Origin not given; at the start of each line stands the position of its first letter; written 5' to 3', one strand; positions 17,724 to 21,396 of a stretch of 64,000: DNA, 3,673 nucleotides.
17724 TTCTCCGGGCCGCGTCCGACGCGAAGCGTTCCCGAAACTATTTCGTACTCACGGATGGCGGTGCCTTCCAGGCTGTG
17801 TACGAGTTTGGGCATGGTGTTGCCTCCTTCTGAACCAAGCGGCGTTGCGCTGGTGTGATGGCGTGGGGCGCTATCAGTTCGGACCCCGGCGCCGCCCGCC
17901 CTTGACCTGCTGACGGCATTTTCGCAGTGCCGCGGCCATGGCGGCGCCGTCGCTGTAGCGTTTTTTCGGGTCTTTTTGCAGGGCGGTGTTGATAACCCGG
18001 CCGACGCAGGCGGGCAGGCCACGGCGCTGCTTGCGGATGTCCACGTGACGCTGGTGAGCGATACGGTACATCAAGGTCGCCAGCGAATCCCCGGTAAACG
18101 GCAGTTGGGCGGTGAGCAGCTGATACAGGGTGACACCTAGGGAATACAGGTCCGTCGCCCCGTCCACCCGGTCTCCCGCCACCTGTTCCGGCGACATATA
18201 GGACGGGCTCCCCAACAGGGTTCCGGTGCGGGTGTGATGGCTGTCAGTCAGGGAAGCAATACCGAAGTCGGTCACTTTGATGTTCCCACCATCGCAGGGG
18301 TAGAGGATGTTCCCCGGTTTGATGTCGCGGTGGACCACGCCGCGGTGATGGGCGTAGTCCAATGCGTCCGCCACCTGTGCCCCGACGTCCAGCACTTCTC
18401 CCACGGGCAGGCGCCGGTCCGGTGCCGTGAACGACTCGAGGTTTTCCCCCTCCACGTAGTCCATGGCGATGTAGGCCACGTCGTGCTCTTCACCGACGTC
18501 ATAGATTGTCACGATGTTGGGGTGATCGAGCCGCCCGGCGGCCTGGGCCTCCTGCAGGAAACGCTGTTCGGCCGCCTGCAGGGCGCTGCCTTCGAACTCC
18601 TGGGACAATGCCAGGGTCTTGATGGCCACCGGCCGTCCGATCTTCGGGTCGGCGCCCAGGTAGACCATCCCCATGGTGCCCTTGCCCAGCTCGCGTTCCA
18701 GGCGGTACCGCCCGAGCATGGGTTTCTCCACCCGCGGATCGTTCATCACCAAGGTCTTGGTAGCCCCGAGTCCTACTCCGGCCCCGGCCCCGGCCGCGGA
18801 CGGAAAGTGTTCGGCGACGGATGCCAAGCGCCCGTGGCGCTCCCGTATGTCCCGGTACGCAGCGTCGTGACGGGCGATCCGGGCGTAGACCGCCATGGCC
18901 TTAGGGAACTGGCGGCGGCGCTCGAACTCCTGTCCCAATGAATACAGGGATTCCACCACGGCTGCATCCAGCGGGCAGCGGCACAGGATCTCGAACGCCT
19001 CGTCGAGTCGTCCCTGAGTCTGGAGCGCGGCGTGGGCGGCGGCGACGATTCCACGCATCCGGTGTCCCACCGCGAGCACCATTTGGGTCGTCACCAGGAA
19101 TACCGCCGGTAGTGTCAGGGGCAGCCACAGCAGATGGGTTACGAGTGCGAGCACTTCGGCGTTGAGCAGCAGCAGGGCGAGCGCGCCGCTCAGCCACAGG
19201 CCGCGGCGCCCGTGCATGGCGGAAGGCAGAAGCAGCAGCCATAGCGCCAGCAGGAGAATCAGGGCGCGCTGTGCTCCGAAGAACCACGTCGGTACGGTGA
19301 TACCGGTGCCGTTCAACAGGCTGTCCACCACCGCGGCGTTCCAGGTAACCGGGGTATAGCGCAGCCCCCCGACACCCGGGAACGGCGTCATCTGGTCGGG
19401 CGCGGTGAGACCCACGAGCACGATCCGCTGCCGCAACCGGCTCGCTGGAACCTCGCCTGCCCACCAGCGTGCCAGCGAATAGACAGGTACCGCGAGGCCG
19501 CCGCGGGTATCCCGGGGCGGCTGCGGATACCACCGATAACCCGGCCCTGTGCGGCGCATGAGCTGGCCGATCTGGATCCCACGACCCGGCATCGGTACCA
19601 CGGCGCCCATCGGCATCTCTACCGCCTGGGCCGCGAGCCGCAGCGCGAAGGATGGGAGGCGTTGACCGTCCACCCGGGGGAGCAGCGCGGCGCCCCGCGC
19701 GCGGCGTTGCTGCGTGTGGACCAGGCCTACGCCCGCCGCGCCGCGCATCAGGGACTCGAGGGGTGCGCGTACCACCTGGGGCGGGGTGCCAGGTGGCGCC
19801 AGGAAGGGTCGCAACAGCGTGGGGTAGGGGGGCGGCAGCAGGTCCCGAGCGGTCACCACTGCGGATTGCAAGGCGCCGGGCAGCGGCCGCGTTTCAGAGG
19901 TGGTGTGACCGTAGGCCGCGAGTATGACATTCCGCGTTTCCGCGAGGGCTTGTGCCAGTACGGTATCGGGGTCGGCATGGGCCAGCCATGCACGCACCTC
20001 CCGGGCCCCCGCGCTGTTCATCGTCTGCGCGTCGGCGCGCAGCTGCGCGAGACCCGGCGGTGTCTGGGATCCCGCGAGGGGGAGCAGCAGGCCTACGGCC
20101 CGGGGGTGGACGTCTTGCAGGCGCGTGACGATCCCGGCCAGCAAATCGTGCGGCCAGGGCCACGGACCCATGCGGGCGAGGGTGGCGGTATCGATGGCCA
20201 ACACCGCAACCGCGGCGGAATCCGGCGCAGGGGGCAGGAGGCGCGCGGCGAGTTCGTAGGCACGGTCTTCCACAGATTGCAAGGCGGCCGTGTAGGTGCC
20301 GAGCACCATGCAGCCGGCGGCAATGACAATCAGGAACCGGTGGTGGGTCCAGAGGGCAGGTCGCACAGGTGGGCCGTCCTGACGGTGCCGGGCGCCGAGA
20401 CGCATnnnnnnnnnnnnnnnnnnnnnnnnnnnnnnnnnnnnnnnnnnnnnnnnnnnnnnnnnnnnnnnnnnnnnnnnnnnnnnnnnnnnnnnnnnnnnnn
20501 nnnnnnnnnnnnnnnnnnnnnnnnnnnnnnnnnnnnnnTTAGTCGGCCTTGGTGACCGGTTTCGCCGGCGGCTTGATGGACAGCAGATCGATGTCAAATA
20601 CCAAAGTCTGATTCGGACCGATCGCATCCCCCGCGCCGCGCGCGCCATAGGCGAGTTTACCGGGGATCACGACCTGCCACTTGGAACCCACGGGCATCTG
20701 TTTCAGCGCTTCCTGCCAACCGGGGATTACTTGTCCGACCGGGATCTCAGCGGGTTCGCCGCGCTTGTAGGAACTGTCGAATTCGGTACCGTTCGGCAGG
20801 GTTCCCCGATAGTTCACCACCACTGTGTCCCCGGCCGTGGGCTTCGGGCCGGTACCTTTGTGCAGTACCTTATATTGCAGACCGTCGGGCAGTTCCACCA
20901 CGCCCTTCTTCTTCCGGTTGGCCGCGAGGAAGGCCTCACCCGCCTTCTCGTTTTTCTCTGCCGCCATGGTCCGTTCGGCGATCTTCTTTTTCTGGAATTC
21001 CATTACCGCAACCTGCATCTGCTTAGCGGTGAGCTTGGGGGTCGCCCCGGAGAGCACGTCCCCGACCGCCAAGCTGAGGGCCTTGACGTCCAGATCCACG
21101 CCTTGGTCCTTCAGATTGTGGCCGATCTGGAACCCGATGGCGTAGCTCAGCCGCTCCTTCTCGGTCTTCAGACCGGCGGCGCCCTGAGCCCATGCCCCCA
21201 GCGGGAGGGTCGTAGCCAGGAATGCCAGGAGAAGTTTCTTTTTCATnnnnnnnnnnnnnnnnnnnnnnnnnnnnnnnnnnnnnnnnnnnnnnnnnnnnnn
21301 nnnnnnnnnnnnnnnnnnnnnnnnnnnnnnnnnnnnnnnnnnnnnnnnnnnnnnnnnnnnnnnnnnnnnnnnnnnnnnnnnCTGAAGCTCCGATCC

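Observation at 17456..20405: FHA-domain protein immediately downstream of a CHASE2-sensor Hanks-type Ser/Thr kinase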

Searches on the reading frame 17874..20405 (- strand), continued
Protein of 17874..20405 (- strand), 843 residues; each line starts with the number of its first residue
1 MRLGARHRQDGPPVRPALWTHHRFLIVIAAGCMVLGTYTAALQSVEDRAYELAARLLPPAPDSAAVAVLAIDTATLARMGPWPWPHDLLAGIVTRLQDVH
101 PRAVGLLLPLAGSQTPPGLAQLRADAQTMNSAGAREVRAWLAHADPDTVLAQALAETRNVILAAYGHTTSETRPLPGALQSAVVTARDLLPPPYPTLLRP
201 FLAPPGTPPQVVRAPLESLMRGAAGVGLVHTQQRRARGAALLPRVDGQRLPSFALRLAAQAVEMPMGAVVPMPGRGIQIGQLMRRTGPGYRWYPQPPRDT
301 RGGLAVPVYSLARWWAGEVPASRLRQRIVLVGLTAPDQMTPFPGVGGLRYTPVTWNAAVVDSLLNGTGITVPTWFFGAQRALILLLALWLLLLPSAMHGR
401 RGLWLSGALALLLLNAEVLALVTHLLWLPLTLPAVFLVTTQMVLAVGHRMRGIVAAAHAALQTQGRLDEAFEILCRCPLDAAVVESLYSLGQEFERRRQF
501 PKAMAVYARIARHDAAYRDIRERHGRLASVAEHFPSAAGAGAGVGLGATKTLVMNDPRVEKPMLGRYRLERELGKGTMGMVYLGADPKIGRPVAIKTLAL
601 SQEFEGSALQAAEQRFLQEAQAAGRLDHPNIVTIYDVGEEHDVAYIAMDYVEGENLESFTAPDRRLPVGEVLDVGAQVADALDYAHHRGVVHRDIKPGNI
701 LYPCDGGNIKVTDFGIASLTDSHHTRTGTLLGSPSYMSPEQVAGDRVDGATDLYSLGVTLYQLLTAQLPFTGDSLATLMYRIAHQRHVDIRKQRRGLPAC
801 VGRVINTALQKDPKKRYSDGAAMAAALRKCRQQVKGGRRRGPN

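Call 37: find_encoding_contigs(protein=P0025, flank=6000, max_places=1)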
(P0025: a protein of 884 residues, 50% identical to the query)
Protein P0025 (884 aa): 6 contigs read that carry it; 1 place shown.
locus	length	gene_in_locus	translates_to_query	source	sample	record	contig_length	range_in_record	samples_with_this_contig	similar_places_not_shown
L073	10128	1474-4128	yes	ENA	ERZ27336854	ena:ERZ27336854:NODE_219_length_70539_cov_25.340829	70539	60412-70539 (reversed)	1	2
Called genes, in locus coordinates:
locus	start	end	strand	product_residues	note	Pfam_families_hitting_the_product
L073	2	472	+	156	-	?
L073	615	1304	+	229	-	PF03741:TerC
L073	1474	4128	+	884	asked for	PF05226:CHASE2, PF00069:Pkinase, PF07714:PK_Tyr_Ser-Thr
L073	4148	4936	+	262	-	PF13672:PP2C_2, PF00481:PP2C (faint), PF07228:SpoIIE (weak)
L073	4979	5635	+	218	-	PF16697:Yop-YscD_cpl, PF00498:FHA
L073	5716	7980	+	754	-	PF05226:CHASE2, PF00211:Guanylate_cyc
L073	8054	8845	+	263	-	PF23023:Anti-Pycsar_Apyc1, PF00753:Lactamase_B, PF12706:Lactamase_B_2, PF02112:PDEase_II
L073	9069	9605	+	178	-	PF07963:N_methyl, PF00114:Pilin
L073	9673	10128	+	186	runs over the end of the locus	PF07963:N_methyl, PF00114:Pilin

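Call 51: search_solved_structures(query=window:17877-20405:-, max_evalue=1e-20)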
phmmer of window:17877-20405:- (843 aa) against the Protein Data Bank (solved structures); distinct sequences matched with E-value up to 1e-20: 357 (the best 60 are shown).
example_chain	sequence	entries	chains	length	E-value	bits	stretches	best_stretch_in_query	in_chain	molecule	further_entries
5u94_A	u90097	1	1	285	3e-48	168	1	564-828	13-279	Serine/threonine-protein kinase PknB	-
6b2p_A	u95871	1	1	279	3.3e-48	167.9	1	564-828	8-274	Serine/threonine-protein kinase PknB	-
1o6y_A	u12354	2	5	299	3.5e-48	167.8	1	563-828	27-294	SERINE/THREONINE-PROTEIN KINASE PKNB | Probable serine/threonine-protein kinase pknB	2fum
1mru_A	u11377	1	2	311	3.8e-48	167.7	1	564-829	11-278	Probable serine/threonine-protein kinase pknB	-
3f69_A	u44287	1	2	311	7.7e-48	166.7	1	564-829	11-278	Serine/threonine-protein kinase pknB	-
6b2q_A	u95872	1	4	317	1.5e-47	165.7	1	555-831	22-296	Serine/threonine-protein kinase PknA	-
6i2p_A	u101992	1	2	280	1.6e-47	165.6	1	564-828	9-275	Serine/threonine-protein kinase PknB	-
3ori_A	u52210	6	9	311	1.9e-47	165.3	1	564-829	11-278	Serine/threonine protein kinase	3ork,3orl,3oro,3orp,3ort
9tmq_A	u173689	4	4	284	2.4e-47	165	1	556-831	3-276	Serine/threonine-protein kinase PknA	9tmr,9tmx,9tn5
4ow8_A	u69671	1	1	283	2.8e-47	164.8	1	556-831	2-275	Serine/threonine-protein kinase PknA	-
3f61_A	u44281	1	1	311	3.8e-47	164.4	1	564-829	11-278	Serine/threonine-protein kinase pknB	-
4x3f_A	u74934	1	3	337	3.9e-47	164.3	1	556-831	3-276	Serine/threonine-protein kinase PknA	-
3orm_A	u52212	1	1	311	4.9e-47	164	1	564-829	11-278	Serine/threonine protein kinase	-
9ruk_A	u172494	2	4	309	1.9e-45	158.7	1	559-823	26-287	Serine/threonine-protein kinase StkP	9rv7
9ruj_A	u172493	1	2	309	3.4e-45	157.9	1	559-823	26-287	Serine/threonine-protein kinase StkP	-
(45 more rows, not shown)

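Call 60: search_protein_families(library=padloc, proteins=[window:17874-20405:-], max_evalue=0.001)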
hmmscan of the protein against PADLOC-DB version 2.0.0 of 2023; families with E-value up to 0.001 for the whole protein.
window:17874-20405:- (843 aa): 33 families (the best 25 are shown)
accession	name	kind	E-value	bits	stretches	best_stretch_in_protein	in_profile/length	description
PDLC04061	PD-T4-6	-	1.1e-91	306.9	1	564-835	15-288/510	-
PDLC04042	PD-T4-6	-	1.7e-86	288.5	1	562-833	6-275/292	-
PDLC04060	PD-T4-6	-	3.5e-78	261.6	1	561-833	4-272/486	-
PDLC04053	PD-T4-6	-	4.1e-78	261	1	560-833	4-274/311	-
PDLC04054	PD-T4-6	-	7.4e-73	243.9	1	565-828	11-271/347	-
PDLC04039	PD-T4-6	-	2.9e-71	238.8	1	562-833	11-278/458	-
PDLC04043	PD-T4-6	-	1.6e-70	236.5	1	562-830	12-277/452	-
PDLC04057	PD-T4-6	-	1.6e-69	233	1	563-830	6-270/443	-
PDLC04138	mad6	-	1.3e-68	230.5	1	557-824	43-308/659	mads_6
PDLC04052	PD-T4-6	-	4e-65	218.9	1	563-830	7-276/496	-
PDLC04047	PD-T4-6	-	2.3e-64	215.5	1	558-832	3-274/327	-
PDLC04048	PD-T4-6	-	9.6e-63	210.7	1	561-828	6-270/354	-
PDLC04041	PD-T4-6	-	2.6e-62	209.5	1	563-830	26-293/443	-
PDLC04040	PD-T4-6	-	6.8e-60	201.3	1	573-830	2-265/547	-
PDLC04064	PD-T4-6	-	1.2e-59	200.1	1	555-827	10-277/369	-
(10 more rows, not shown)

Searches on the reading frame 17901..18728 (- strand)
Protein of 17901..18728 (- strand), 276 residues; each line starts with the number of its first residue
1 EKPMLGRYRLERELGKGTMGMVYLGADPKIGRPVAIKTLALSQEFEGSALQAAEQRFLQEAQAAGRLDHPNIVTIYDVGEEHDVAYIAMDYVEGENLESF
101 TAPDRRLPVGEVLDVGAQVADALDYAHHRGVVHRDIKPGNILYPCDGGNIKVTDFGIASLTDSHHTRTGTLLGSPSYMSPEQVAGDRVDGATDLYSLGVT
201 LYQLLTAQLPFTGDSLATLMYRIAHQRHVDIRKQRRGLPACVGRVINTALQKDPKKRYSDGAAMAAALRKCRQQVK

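Call 66: search_solved_structures(query=window:17901-18728:-, max_evalue=1e-40, show_alignments=1)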
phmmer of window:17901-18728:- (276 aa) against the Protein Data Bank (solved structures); distinct sequences matched with E-value up to 1e-40: 18.
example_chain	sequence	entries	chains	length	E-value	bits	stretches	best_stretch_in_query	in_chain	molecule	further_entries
6b2p_A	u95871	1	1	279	3.5e-49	170.9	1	6-269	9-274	Serine/threonine-protein kinase PknB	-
5u94_A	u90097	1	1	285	3.6e-49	170.8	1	6-269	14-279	Serine/threonine-protein kinase PknB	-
1o6y_A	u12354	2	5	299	4.4e-49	170.6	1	6-269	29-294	SERINE/THREONINE-PROTEIN KINASE PKNB | Probable serine/threonine-protein kinase pknB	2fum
1mru_A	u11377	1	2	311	4.9e-49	170.4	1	6-269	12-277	Probable serine/threonine-protein kinase pknB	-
3f69_A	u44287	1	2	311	1e-48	169.4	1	6-269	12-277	Serine/threonine-protein kinase pknB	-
6i2p_A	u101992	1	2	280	1.8e-48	168.6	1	6-269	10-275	Serine/threonine-protein kinase PknB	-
3ori_A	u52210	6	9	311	2.6e-48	168.1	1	6-269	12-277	Serine/threonine protein kinase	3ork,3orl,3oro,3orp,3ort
3f61_A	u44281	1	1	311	5e-48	167.1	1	6-269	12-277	Serine/threonine-protein kinase pknB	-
3orm_A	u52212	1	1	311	6.4e-48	166.7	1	6-269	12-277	Serine/threonine protein kinase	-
4ow8_A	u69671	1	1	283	6.8e-47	163.4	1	4-271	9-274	Serine/threonine-protein kinase PknA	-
9tmq_A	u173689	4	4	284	6.9e-47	163.4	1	4-271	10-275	Serine/threonine-protein kinase PknA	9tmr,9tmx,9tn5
6b2q_A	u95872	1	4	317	9.8e-47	162.9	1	4-271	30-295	Serine/threonine-protein kinase PknA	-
4x3f_A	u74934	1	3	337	1.2e-46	162.6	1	4-271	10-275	Serine/threonine-protein kinase PknA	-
9ruk_A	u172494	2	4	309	5.4e-46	160.4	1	4-264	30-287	Serine/threonine-protein kinase StkP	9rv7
9ru3_A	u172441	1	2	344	7.6e-46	159.9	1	4-264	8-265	Serine/threonine-protein kinase StkP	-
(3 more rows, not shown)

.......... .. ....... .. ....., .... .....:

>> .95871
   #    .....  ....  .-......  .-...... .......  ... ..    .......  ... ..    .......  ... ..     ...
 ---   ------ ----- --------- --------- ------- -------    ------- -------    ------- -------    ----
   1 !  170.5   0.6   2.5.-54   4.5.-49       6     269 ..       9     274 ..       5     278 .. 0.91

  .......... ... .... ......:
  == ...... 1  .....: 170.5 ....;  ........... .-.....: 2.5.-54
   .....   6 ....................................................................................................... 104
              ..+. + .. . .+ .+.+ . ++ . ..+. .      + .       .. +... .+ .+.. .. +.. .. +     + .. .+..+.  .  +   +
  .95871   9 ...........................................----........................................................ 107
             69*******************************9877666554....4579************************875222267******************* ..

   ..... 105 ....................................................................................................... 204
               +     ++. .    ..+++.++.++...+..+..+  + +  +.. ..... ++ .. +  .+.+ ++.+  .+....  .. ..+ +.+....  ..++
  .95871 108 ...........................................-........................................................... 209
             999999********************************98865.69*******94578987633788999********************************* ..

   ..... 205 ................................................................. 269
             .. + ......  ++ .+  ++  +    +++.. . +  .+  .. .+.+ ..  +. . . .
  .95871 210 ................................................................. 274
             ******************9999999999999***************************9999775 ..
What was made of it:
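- On Hanks-type (eukaryotic-like) Ser/Thr protein kinase, Pfam PF00069: Best PDB relatives are PknB/PknA at E about 1e-48 (calls 51, 66).
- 18219..18233 (-): Activation-loop threonines T725-R-T727-G-T729, the candidate autophosphorylation and FHA-docking site. T725/T727 align with the T-Q-T of the PknB activation loop (call 66).
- Closest known: PknB-GarA. Same: A transmembrane RD Hanks kinase with a T-x-T activation loop, where T725/T727 align with the PknB T-Q-T (call 66).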

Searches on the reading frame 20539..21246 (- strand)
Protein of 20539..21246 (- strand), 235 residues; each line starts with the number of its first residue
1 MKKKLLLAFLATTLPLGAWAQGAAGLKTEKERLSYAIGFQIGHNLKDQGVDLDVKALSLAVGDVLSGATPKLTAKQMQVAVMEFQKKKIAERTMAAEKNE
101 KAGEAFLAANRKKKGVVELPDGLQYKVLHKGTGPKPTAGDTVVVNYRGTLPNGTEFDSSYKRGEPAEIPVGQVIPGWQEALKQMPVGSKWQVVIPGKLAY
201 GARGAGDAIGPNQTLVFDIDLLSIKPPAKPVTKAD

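Call 3: search_protein_families(library=pfam, proteins=[window:20539-21246:-], max_evalue=0.01)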
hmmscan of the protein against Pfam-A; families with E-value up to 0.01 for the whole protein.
window:20539-21246:- (235 aa): 2 families
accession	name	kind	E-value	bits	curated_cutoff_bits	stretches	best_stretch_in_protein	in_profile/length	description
PF00254.34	FKBP_C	-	4.4e-31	107.5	21.1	1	135-222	3-94/94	FKBP-type peptidyl-prolyl cis-trans isomerase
PF01346.23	FKBP_N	-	3.3e-27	95.6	22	1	30-127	1-97/97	Domain amino terminal to FKBP-type peptidyl-prolyl isomerase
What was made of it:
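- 20539..21246 (-): FkpA-like periplasmic FKBP prolyl isomerase gene, co-oriented 133 nt upstream. Possible but unproven association. Pfam FKBP_N + FKBP_C (call 3).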

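Call 4: search_protein_families(library=ncbifam, proteins=[window:20539-21246:-], max_evalue=0.01)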
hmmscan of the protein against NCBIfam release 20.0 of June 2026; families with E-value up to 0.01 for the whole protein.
window:20539-21246:- (235 aa): 6 families
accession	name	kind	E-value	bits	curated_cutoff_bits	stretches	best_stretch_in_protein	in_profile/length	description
NF008602.0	PRK11570.1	subfamily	9.9e-53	179.1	198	1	30-224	10-205/206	FKBP-type peptidyl-prolyl cis-trans isomerase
NF008150.0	PRK10902.1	equivalog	2.3e-48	165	215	1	20-232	35-256/271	FKBP-type peptidyl-prolyl cis-trans isomerase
NF053689.1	BamJ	equivalog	3.7e-31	108.8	100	1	88-221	45-184/184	BamJ family beta-barrel-assembly machinery protein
TIGR03516.1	ppisom_GldI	equivalog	3.3e-08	33.1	157.6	1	121-225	69-176/177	gliding motility-associated peptidyl-prolyl isomerase GldI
NF053691.1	BamM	equivalog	6.5e-07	28.6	315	1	124-206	102-190/376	BamM family beta-barrel-assembly machinery protein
TIGR00115.1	tig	equivalog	7.5e-05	21.7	180.2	1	135-192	148-204/410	trigger factor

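Call 60: search_protein_families(library=padloc, proteins=[window:20539-21246:-], max_evalue=0.001)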
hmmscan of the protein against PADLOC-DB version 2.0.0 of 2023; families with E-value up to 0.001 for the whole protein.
window:20539-21246:- (235 aa): 0 families
